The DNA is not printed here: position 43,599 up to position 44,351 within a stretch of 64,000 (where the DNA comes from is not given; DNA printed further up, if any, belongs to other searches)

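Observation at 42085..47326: RND + TolC-like efflux operon with no membrane-fusion adaptor gene; two paralogous small 'His-first' periplasmic proteins instead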

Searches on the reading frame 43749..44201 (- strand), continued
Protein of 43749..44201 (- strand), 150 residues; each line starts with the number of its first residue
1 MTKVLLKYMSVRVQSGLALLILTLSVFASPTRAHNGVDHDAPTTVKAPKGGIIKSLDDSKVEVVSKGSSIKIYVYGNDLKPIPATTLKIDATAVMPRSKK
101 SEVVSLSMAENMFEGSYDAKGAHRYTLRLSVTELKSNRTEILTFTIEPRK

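Call 54: find_encoding_contigs(protein=P0215, flank=8000, max_places=1)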
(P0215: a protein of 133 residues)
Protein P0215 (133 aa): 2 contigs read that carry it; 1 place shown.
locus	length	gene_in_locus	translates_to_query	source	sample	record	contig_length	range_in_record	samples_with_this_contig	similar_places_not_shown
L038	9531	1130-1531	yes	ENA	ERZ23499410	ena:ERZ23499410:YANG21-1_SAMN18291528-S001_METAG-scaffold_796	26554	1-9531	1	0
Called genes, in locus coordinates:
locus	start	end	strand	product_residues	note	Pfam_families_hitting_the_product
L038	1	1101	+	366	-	?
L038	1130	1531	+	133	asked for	-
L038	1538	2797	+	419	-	PF02321:OEP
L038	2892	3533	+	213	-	-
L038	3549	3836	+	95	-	PF00403:HMA (weak)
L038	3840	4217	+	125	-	-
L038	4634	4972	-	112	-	-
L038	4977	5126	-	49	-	-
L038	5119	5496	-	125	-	-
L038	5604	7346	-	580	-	PF19291:TREH_N, PF00723:Glyco_hydro_15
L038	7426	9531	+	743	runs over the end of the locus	PF00982:Glyco_transf_20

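Call 55: find_encoding_contigs(protein=P0262, flank=8000, max_places=1)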
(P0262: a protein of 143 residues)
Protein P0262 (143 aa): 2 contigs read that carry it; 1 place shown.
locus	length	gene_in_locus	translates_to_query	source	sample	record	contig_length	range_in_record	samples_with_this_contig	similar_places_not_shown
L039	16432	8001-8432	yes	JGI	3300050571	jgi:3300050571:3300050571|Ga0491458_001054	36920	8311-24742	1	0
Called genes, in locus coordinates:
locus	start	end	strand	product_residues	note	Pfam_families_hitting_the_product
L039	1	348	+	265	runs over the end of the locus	PF00669:Flagellin_N, PF00700:Flagellin_C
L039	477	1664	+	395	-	-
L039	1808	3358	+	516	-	PF02690:Na_Pi_cotrans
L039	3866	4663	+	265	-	PF00669:Flagellin_N, PF00700:Flagellin_C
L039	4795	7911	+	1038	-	PF00873:ACR_tran, PF02355:SecD_SecF_C (weak)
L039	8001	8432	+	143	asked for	-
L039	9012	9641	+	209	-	-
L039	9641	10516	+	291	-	PF08843:AbiEii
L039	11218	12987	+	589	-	-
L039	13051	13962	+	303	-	PF13489:Methyltransf_23, PF13847:Methyltransf_31 (weak), PF08241:Methyltransf_11, PF08242:Methyltransf_12 (weak), PF13649:Methyltransf_25 (weak)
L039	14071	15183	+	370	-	PF08240:ADH_N, PF00107:ADH_zinc_N, PF13602:ADH_zinc_N_2 (weak)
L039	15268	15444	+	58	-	-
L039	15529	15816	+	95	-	-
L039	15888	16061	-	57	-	-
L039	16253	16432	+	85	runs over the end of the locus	PF04221:RelB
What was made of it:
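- One distant member, L039, has RND and A without a channel gene next to them (call 55).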

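Call 56: find_encoding_contigs(protein=P0166, flank=8000, max_places=1)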
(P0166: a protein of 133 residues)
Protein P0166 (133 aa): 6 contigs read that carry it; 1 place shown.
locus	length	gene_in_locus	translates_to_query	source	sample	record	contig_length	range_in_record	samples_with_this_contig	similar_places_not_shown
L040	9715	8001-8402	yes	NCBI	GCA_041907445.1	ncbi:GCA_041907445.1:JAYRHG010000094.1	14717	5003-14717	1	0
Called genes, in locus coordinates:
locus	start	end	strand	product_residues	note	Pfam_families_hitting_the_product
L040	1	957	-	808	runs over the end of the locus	PF04945:YHS, PF19335:HMBD, PF08282:Hydrolase_3 (faint), PF00122:E1-E2_ATPase, PF00702:Hydrolase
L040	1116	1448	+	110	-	-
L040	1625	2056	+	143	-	-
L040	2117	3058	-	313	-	PF01145:Band_7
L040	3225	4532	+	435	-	PF02518:HATPase_c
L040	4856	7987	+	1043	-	PF00873:ACR_tran, PF03176:MMPL (faint)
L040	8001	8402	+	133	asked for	-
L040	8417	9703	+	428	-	PF02321:OEP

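Call 79: search_protein_families(library=pfam, proteins=[L008:5228-5608:+, L001:6420-6797:+, L009:6363-6752:+], max_evalue=0.1)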
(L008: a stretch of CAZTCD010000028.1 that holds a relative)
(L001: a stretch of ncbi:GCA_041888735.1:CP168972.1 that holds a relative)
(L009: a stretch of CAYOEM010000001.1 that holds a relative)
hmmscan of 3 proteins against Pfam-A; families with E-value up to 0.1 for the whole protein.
L008:5228-5608:+ (126 aa): 0 families

L001:6420-6797:+ (125 aa): 0 families

L009:6363-6752:+ (129 aa): 0 families
